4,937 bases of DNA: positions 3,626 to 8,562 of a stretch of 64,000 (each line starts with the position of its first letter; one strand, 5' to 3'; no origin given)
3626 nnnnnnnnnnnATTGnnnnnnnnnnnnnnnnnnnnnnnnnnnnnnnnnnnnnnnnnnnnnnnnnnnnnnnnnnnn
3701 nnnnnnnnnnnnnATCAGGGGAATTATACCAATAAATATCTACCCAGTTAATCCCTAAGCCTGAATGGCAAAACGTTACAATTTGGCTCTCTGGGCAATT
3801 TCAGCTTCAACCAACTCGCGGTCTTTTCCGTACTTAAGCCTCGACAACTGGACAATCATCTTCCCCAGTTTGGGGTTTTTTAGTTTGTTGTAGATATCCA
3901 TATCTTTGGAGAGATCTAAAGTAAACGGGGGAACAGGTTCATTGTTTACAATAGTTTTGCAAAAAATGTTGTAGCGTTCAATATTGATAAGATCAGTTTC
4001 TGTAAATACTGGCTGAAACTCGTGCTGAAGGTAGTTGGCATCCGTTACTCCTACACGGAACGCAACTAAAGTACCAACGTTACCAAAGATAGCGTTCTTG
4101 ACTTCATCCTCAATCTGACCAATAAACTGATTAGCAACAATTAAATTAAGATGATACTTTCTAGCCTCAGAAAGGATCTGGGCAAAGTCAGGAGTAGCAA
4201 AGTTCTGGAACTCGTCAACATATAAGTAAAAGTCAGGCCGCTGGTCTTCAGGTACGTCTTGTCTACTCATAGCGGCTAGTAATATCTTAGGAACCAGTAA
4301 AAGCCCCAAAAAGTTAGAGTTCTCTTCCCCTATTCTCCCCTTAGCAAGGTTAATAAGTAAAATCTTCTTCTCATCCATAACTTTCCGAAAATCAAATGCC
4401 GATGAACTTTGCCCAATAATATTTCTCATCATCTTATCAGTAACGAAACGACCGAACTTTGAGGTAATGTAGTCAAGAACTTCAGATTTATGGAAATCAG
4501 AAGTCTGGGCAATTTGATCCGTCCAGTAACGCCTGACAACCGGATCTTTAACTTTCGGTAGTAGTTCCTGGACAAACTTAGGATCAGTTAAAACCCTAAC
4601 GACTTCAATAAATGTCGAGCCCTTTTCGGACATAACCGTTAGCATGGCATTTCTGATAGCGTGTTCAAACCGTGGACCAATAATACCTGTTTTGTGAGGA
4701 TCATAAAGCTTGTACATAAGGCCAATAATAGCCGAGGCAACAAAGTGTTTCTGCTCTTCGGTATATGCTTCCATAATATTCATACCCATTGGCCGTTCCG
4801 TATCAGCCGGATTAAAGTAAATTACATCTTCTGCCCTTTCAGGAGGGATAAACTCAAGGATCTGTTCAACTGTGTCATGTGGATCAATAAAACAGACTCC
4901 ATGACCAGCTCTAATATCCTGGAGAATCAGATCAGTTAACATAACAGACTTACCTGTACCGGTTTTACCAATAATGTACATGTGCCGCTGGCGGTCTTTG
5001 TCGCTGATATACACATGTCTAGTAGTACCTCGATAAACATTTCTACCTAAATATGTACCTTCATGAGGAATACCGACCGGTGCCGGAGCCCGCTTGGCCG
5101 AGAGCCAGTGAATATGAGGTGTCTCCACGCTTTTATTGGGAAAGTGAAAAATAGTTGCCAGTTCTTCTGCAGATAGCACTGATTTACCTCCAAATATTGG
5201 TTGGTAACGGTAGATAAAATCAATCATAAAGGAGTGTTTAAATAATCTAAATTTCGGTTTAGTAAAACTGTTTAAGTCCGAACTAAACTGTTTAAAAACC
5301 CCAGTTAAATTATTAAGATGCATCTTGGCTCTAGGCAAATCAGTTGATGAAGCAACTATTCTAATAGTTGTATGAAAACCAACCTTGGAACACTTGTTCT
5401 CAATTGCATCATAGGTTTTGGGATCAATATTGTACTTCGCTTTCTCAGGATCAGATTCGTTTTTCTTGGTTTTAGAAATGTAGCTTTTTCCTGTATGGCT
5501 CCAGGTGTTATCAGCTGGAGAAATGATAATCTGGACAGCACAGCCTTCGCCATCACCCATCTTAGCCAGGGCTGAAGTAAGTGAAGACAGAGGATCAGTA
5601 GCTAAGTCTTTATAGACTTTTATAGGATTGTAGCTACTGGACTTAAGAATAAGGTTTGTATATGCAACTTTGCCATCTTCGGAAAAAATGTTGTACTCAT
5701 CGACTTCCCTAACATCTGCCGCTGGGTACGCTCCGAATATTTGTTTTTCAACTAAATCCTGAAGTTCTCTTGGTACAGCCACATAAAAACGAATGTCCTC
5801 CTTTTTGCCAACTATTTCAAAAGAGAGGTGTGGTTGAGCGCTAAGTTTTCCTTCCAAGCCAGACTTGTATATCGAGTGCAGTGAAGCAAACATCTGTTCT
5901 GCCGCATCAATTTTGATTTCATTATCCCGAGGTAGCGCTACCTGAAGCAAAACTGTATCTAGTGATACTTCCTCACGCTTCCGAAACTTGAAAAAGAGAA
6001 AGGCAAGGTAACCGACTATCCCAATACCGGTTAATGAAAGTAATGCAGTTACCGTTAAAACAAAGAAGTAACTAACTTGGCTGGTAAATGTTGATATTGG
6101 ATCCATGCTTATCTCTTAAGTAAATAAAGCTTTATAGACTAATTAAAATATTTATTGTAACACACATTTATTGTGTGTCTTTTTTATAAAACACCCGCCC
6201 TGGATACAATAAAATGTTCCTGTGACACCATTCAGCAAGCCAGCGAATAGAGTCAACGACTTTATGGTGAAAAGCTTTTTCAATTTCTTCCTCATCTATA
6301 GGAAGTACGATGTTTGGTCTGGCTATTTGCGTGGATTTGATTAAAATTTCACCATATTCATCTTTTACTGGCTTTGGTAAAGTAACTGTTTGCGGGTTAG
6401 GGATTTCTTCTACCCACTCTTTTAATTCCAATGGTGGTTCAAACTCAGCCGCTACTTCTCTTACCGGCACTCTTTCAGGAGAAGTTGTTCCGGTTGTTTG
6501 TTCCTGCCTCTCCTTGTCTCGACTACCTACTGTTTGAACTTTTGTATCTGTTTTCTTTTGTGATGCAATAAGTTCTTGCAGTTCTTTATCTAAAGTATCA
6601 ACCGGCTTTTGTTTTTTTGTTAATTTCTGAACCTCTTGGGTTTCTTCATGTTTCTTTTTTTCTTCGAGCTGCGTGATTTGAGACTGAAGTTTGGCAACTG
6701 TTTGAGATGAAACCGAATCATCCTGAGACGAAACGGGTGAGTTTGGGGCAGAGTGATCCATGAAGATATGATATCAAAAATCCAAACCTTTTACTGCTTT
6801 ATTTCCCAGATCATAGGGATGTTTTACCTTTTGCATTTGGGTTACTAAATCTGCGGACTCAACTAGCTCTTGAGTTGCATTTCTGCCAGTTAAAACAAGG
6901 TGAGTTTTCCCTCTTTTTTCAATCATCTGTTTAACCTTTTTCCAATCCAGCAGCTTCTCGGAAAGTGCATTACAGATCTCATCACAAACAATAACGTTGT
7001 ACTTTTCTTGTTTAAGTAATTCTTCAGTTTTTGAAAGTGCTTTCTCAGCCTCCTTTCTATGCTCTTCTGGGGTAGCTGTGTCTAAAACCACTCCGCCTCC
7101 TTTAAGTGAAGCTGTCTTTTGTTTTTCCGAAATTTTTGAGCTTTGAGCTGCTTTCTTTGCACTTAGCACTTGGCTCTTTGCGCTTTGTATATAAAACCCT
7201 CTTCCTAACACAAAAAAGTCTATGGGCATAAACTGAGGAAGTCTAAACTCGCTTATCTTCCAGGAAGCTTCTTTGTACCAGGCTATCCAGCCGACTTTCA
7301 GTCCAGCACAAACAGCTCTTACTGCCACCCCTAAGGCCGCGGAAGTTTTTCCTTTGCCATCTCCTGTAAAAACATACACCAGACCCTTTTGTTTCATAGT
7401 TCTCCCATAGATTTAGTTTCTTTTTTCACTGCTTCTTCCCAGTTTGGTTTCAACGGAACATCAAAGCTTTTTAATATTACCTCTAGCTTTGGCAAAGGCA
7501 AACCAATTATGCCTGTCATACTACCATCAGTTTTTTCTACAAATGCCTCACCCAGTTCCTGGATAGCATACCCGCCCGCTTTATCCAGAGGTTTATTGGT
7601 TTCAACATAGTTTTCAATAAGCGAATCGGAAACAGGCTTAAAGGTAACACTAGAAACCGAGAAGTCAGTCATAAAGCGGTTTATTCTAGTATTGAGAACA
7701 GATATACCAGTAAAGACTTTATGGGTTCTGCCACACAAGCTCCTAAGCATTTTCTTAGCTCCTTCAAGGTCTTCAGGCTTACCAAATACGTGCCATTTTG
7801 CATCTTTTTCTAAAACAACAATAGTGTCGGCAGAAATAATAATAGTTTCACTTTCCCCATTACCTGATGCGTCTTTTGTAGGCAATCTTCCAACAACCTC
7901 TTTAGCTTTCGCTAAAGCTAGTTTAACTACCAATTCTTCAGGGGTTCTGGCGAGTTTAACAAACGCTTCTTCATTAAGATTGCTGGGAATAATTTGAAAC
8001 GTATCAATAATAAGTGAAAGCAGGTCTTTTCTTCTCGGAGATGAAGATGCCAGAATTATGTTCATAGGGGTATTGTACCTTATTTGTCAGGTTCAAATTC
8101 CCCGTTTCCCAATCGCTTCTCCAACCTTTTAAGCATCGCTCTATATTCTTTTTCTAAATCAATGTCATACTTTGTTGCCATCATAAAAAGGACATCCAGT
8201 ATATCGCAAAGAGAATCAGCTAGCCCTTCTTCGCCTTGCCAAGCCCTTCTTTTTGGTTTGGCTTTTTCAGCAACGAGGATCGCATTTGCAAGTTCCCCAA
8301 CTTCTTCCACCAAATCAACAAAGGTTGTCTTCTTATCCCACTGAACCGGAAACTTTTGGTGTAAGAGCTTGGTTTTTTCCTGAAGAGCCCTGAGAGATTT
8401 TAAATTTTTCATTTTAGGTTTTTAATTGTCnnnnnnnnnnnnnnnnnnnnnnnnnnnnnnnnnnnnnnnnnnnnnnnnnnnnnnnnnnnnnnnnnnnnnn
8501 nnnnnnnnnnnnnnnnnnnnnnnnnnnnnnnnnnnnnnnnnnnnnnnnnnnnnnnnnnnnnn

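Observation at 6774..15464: Three tandem, divergent, full-length class II (B12-dependent) ribonucleotide reductases in one NrdR-headed array with a B12 adenosyltransferase, Maf and MazG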

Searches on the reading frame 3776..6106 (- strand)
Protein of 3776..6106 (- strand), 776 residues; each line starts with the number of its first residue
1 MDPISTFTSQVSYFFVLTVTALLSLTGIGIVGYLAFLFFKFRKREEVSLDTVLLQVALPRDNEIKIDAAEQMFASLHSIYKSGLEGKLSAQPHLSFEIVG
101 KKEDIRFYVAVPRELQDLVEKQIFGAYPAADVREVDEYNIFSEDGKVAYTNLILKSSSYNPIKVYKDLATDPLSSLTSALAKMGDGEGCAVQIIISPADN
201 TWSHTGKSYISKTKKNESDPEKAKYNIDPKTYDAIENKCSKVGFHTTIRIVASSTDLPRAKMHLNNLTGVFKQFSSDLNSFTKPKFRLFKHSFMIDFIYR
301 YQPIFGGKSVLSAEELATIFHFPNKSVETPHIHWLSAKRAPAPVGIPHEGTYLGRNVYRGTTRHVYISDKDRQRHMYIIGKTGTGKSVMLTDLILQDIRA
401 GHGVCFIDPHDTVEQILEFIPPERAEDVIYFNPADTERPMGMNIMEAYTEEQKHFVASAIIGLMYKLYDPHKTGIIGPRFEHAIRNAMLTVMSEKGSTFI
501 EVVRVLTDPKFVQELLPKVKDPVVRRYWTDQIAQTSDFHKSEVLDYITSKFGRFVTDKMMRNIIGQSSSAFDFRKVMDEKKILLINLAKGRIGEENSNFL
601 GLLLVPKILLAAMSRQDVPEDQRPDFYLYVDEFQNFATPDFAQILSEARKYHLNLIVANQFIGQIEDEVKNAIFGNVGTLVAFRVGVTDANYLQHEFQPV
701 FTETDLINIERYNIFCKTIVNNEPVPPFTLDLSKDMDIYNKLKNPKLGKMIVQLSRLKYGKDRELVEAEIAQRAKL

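Call 4: search_protein_families(library=pfam, proteins=[window:3776-6106:-])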
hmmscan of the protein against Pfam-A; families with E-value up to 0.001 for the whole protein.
window:3776-6106:- (776 aa): 5 families
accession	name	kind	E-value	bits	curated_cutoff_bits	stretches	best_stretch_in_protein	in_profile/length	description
PF10412.15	TrwB_AAD_bind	-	8.8e-08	31.9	20.5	1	367-685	9-310/387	Type IV secretion-system coupling protein DNA-binding domain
PF12696.13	TraG-D_C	-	5.8e-06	26.7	22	1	627-692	3-71/126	TraM recognition site of TraD and TraG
PF01935.23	DUF87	-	0.00016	22.3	23.2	1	365-433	14-81/220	Helicase HerA, central domain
PF12846.13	AAA_10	-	0.00022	20.8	27.5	1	370-507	18-150/362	AAA-like domain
PF01580.24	FtsK_SpoIIIE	-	0.00044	20.2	24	0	361-395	26-61/221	FtsK/SpoIIIE family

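Call 5: search_protein_families(library=ncbifam, proteins=[window:3776-6106:-])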
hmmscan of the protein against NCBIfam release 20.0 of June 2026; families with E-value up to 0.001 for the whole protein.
window:3776-6106:- (776 aa): 7 families
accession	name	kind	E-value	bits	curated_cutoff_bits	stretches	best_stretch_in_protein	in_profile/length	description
TIGR03743.1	SXT_TraD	subfamily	2.5e-14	52.6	366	1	358-451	157-257/636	conjugative transfer system coupling protein TraD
NF045973.1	conju_CD1115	equivalog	6e-09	35.3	250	1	369-686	20-358/442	VirD4-like conjugal transfer protein, CD1115 family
TIGR00929.1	VirB4_CagE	subfamily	3.5e-08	32.1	643.1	1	374-711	438-726/792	VirB4 family type IV secretion/conjugal transfer ATPase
NF041447.1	TrbC_conju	equivalog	3.2e-07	29.2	800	1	352-409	108-165/685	F-type conjugative transfer protein TrbC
TIGR03754.1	conj_TOL_TraD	equivalog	4.9e-07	28.6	647.55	1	363-411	170-218/643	type IV conjugative transfer system coupling protein TraD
NF053655.1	CedD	equivalog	0.00018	20.3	600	0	361-435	209-283/527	DNA-translocating ATPase CedD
NF041017.1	DNA_import_CedB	equivalog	0.00069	18.3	700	0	328-413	232-316/590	DNA import protein CedB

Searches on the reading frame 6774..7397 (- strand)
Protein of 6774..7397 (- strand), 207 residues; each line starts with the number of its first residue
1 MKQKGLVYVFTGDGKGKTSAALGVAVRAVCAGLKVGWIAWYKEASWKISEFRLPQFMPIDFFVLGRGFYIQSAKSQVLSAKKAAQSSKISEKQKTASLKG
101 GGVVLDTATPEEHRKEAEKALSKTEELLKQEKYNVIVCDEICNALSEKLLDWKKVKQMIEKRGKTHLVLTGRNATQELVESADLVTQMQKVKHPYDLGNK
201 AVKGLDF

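Call 4: search_protein_families(library=pfam, proteins=[window:6774-7397:-])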
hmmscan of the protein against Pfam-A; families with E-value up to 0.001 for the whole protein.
window:6774-7397:- (207 aa): 1 family
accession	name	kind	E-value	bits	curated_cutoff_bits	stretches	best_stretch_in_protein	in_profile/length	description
PF02572.21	CobA_CobO_BtuR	-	2.5e-49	168.3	25.7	2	102-207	65-172/172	ATP:corrinoid adenosyltransferase BtuR/CobO/CobP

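Call 5: search_protein_families(library=ncbifam, proteins=[window:6774-7397:-])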
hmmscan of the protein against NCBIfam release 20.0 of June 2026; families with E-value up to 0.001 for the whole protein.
window:6774-7397:- (207 aa): 4 families
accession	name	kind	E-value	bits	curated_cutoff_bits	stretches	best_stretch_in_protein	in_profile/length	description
NF004637.0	PRK05986.1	subfamily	2.1e-48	164.7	185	2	86-207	74-197/197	cob(I)yrinic acid a,c-diamide adenosyltransferase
TIGR00708.1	cobA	equivalog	1.2e-40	139.1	167.75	1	2-207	3-177/177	cob(I)yrinic acid a,c-diamide adenosyltransferase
NF005647.0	PRK07413.1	equivalog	3.2e-13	49.2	426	2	113-195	106-189/382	cob(I)yrinic acid a,c-diamide adenosyltransferase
NF005648.0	PRK07414.1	equivalog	3.4e-08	33.2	248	1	105-192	87-176/178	P-loop NTPase family protein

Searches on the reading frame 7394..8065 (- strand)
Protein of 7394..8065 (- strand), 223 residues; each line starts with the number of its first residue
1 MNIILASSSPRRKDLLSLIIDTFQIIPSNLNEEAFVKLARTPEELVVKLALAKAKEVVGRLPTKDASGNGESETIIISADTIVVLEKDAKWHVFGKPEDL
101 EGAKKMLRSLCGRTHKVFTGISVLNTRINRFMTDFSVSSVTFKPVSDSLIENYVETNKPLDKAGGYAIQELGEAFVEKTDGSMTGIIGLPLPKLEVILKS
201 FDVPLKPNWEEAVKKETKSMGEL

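Call 4: search_protein_families(library=pfam, proteins=[window:7394-8065:-])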
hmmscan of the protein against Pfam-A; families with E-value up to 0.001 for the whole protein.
window:7394-8065:- (223 aa): 1 family
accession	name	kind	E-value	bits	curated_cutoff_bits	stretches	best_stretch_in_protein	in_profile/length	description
PF02545.19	Maf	-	6.4e-54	182.9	27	1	2-200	1-186/187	Maf-like protein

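Call 5: search_protein_families(library=ncbifam, proteins=[window:7394-8065:-])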
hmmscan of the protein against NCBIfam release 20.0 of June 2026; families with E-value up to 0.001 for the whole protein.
window:7394-8065:- (223 aa): 14 families
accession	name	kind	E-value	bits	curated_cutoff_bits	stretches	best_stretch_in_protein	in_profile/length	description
NF000867.0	PRK00078.1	equivalog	2.5e-52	177.3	249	1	1-204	1-191/192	Maf-like protein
TIGR00172.1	maf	subfamily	1.5e-44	151.7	117.15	1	1-198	3-184/185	Maf family nucleotide pyrophosphatase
NF010945.0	PRK14365.1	equivalog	3.7e-42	144.1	273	1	2-203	3-189/197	Maf-like protein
NF010943.0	PRK14363.1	equivalog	5.9e-41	140.2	273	1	1-194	1-176/204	Maf-like protein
NF010948.0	PRK14368.1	equivalog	8.7e-41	139.4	291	1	2-199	6-187/193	Maf-like protein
NF010942.0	PRK14362.1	equivalog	2.1e-35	121.9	290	1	2-200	13-197/210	Maf-like protein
NF003403.0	PRK04694.1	equivalog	7.7e-35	120.4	300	1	4-202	3-188/190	Maf-like protein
NF010941.0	PRK14361.1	equivalog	1.7e-31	109.3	272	1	2-200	7-186/194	Maf-like protein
NF002401.0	PRK01441.1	equivalog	2.3e-31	109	317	1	2-212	6-206/207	Maf-like protein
NF010944.0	PRK14364.1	equivalog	1.7e-24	86.3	311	1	5-199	1-177/181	Maf-like protein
NF010946.0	PRK14366.1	equivalog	4.8e-24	84.9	284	1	2-200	6-188/195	Maf-like protein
NF010947.0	PRK14367.1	equivalog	6.9e-23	80.9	315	1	3-193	4-183/202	Maf-like protein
NF002690.0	PRK02478.1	equivalog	1.3e-19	70.6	269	1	2-194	4-187/199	Maf-like protein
NF003141.0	PRK04056.1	equivalog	2.3e-17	63.2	161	1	3-198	2-180/181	septum formation inhibitor Maf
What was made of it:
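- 7394..8065 (-): Maf nucleotide pyrophosphatase (223 aa). Pfam Maf 182.9 bits; TIGR00172 151.7 bits (cutoff 117.15) (calls 4, 5).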

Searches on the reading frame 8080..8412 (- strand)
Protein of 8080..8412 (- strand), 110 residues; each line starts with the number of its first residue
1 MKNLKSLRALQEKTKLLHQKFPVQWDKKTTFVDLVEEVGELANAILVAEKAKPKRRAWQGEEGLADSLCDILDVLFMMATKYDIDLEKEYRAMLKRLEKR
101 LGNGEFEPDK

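Call 4: search_protein_families(library=pfam, proteins=[window:8080-8412:-])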
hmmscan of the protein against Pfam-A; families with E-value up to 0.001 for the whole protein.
window:8080-8412:- (110 aa): 1 family
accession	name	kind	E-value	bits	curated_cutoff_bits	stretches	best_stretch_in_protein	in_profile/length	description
PF03819.22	MazG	-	8.5e-05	23.2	22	1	28-100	4-69/74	MazG nucleotide pyrophosphohydrolase domain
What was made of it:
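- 8080..8412 (-): small all-alpha MazG/YpjD/DCTPP1-like nucleoside-triphosphate pyrophosphatase (110 aa). Pfam MazG 23.2 bits (cutoff 22) (call 4).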

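Call 5: search_protein_families(library=ncbifam, proteins=[window:8080-8412:-])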
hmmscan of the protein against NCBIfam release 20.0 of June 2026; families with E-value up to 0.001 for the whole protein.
window:8080-8412:- (110 aa): 0 families

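Call 55: search_solved_structures(query=window:8080-8412:-, max_evalue=1)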
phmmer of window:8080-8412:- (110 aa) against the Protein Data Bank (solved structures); distinct sequences matched with E-value up to 1: 19.
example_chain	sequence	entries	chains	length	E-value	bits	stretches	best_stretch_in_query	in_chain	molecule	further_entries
5ie9_A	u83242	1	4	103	6.2e-05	26.5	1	30-98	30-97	Nucleotide pyrophosphohydrolase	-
2gta_A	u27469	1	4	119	0.00027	24.4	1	30-97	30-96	Hypothetical protein ypjD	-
2q73_A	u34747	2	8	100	0.0032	21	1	29-91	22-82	Hypothetical protein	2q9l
2oie_A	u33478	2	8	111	0.004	20.6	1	16-88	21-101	RS21-C6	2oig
2q5z_A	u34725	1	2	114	0.007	19.9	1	28-90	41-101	Hypothetical protein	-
6sqw_A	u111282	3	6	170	0.0089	19.5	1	27-89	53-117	dCTP pyrophosphatase 1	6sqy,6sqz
2a3q_A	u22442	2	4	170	0.009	19.5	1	27-89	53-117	hypothetical protein | Protein RS21-C6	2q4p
7xge_A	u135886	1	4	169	0.021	18.4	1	34-109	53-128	BCL-xL and MCL-1 dual binder 2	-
7xgg_A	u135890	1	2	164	0.028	17.9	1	33-109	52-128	BCL-xL and MCL-1 dual inhibitor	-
7mu5_A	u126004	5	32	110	0.034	17.7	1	16-87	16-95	dCTP pyrophosphatase 1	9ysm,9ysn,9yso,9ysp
1vmg_A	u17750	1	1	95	0.04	17.4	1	7-47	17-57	Hypothetical protein SSO3215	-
7xgf_A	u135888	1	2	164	0.04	17.4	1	34-109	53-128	BCL-xL and MCL-1 dual inhibitor 2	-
9t5j_B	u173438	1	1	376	0.084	16.4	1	12-107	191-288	GPN-loop GTPase 1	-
6uqe_A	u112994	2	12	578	0.22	15.1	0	62-100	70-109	ATP-dependent Clp protease ATP-binding subunit ClpA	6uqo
7l7v_A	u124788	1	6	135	0.31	14.6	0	2-40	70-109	Probable disease resistance protein At5g66900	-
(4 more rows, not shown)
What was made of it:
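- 8080..8412 (-): PDB hits are 5ie9, YpjD (2gta), RS21-C6 and dCTP pyrophosphatase 1 (call 55).
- On MazG / all-alpha NTP pyrophosphatase: Weak PDB matches to YpjD, 5ie9 and DCTPP1 give E values from 6e-5 to 9e-3 (call 55).
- Checked: Its PDB relatives are YpjD and dCTP pyrophosphatase 1 (call 55).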
